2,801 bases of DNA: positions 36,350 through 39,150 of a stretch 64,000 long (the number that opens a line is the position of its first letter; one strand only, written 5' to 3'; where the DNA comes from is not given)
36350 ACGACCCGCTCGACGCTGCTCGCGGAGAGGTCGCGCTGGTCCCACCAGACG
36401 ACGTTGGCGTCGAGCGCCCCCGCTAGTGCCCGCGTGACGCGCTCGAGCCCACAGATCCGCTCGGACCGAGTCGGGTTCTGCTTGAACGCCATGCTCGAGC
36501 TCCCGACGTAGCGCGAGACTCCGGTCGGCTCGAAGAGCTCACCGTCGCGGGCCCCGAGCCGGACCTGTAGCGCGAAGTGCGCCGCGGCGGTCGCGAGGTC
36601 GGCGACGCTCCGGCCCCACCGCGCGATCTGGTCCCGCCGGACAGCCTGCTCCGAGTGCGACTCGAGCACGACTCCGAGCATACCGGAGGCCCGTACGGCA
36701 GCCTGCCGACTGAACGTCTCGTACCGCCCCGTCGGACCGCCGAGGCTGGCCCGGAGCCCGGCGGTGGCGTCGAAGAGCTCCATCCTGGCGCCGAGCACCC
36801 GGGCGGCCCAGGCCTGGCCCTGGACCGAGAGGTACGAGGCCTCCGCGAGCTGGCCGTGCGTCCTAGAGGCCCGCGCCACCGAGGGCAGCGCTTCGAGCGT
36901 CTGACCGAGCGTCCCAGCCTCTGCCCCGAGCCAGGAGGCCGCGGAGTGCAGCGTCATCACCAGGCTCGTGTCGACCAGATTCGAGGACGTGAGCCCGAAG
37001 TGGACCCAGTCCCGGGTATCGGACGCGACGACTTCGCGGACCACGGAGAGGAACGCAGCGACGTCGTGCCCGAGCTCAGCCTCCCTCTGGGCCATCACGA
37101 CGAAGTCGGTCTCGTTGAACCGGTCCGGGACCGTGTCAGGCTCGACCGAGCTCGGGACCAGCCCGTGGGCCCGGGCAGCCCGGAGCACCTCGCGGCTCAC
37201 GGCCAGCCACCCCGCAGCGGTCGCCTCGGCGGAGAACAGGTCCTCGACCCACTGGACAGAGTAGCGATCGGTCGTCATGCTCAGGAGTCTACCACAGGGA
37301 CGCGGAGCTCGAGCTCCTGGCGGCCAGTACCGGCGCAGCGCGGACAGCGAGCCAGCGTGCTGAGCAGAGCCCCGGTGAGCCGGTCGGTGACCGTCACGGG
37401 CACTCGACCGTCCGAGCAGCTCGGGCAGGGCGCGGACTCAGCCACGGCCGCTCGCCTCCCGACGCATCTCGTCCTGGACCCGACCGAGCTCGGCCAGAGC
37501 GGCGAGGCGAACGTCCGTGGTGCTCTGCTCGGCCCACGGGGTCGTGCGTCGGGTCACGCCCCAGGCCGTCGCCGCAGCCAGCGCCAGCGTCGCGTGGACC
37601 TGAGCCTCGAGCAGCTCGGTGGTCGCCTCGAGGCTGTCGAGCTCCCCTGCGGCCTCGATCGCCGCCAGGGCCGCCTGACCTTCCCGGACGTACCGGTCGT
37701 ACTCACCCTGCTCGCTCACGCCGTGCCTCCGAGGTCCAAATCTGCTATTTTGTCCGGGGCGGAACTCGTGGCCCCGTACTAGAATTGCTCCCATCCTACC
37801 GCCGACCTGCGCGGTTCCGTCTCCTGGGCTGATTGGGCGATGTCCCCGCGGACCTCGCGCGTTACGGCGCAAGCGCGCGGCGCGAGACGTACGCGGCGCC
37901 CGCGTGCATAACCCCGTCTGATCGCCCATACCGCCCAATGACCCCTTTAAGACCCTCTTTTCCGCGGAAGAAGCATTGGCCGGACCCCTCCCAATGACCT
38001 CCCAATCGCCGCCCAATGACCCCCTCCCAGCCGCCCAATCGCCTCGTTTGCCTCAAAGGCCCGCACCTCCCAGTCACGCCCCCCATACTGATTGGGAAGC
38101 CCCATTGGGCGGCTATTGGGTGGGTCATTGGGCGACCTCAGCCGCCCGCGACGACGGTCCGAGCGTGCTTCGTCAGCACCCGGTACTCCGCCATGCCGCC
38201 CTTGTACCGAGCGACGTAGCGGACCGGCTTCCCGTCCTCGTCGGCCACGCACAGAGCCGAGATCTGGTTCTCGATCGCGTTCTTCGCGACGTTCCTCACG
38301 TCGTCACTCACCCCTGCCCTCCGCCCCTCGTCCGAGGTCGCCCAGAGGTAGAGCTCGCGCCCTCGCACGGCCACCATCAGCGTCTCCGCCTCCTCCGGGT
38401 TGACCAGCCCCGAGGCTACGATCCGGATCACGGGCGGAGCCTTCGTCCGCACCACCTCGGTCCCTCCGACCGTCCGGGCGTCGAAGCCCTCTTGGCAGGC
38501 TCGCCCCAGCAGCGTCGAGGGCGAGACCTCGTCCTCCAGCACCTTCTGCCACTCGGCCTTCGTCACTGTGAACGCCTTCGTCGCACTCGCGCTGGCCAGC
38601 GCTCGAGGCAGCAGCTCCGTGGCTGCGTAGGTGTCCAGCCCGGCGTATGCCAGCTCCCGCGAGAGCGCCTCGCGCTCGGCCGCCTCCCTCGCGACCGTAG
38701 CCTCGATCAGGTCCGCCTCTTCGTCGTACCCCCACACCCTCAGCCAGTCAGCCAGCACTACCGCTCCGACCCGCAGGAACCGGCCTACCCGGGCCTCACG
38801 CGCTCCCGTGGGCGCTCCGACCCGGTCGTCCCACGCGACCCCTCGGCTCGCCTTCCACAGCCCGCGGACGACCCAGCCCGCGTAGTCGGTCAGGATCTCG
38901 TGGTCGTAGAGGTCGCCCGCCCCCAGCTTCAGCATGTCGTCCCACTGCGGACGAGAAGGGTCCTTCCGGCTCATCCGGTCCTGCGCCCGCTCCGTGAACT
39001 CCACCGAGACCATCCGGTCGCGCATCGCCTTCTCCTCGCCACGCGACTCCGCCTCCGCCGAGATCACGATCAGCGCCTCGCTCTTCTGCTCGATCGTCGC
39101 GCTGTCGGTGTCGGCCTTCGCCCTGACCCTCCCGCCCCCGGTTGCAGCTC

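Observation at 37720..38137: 418-bp non-coding region with convergent CCCAAT iterons next to the primase-helicase gene: origin or regulator landing pad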

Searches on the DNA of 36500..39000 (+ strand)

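Call 5: search_dna_similar(query=window:37300-38600:+, collection=phages, mode=distant, max_rows=30)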
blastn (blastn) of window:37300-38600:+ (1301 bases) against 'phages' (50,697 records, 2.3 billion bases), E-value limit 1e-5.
No match.

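Call 27: search_rna_families(source=window, start=36500, end=39000, threshold=evalue, max_evalue=1)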
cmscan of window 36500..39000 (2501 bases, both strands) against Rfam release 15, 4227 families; matches with E-value up to 1: 2.
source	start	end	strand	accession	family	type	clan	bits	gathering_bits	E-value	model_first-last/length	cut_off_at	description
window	37989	38133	-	RF03739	mir-4529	Gene; miRNA;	-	34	88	0.00042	1-83/83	no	mir-4529 microRNA precursor family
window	36757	36817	+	RF02464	Ms_AS-4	Gene; sRNA;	-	24.6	50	0.48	1-82/82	no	Actinobacteria sRNA Ms_AS-4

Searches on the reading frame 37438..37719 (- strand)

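Call 9: search_protein_families(library=pfam, proteins=[window:37438-37719:-], max_evalue=0.01)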
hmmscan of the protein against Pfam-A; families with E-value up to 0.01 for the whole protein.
window:37438-37719:- (93 aa): 0 families

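Call 10: search_protein_families(library=phrogs, proteins=[window:37438-37719:-], max_evalue=0.001)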
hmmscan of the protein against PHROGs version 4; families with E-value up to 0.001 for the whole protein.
window:37438-37719:- (93 aa): 1 family
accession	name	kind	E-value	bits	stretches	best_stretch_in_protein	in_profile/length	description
phrog_16141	-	unknown function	9.4e-05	23.8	1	29-58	24-54/90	-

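Call 93: search_protein_families(library=ncbifam, proteins=[window:37438-37719:-], max_evalue=0.001)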
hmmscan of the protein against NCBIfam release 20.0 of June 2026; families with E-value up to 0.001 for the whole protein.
window:37438-37719:- (93 aa): 0 families
